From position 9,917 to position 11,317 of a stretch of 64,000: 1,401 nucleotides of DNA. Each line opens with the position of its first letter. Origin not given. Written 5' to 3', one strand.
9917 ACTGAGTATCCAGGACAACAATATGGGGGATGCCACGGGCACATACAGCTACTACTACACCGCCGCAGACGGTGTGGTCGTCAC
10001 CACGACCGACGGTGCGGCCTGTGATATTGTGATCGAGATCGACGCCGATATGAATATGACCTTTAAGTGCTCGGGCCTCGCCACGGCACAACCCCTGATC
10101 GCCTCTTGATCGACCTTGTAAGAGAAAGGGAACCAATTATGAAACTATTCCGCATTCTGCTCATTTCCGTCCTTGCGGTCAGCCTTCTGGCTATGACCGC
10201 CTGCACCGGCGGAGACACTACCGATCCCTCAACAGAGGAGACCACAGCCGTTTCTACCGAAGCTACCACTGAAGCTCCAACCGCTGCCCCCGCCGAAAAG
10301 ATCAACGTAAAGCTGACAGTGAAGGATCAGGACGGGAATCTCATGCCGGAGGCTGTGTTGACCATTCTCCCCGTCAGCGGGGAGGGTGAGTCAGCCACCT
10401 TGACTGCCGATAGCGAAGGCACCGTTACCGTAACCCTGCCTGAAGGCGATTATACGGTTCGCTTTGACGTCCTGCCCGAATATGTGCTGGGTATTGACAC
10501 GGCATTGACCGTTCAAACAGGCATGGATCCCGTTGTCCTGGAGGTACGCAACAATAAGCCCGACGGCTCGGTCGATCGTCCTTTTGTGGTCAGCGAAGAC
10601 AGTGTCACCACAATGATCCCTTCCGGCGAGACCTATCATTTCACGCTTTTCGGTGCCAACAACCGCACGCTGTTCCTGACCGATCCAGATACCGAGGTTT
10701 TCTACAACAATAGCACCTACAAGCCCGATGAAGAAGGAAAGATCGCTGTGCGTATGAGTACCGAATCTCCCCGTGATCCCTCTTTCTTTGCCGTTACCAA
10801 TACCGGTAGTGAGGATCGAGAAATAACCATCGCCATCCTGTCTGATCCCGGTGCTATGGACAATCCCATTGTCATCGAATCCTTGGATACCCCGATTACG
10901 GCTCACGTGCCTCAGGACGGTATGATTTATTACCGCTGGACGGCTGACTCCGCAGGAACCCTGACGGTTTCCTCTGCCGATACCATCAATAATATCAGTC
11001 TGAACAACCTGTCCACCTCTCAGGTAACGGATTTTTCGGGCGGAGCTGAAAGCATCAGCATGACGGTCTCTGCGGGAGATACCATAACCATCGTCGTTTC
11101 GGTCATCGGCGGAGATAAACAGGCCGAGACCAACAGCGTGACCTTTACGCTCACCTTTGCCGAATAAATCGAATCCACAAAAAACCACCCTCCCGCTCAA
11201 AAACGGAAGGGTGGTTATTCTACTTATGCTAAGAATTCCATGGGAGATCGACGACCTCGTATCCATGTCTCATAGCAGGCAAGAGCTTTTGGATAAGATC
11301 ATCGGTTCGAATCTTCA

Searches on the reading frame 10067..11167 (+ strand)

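Call 18: search_protein_families(library=pfam, proteins=[window:10067-11167:+], max_evalue=0.01)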
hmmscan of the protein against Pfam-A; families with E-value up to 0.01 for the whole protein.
window:10067-11167:+ (366 aa): 3 families
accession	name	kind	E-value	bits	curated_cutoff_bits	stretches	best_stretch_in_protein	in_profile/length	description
PF13620.12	CarboxypepD_reg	-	5.9e-06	27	32.3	1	81-134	2-55/82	Carboxypeptidase regulatory-like domain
PF02369.22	Big_1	-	0.00034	21.1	34.9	1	64-124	4-66/93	Bacterial Ig-like domain (group 1)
PF09134.16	Invasin_D3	-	0.003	18.5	33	1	65-133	8-80/98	Invasin, domain 3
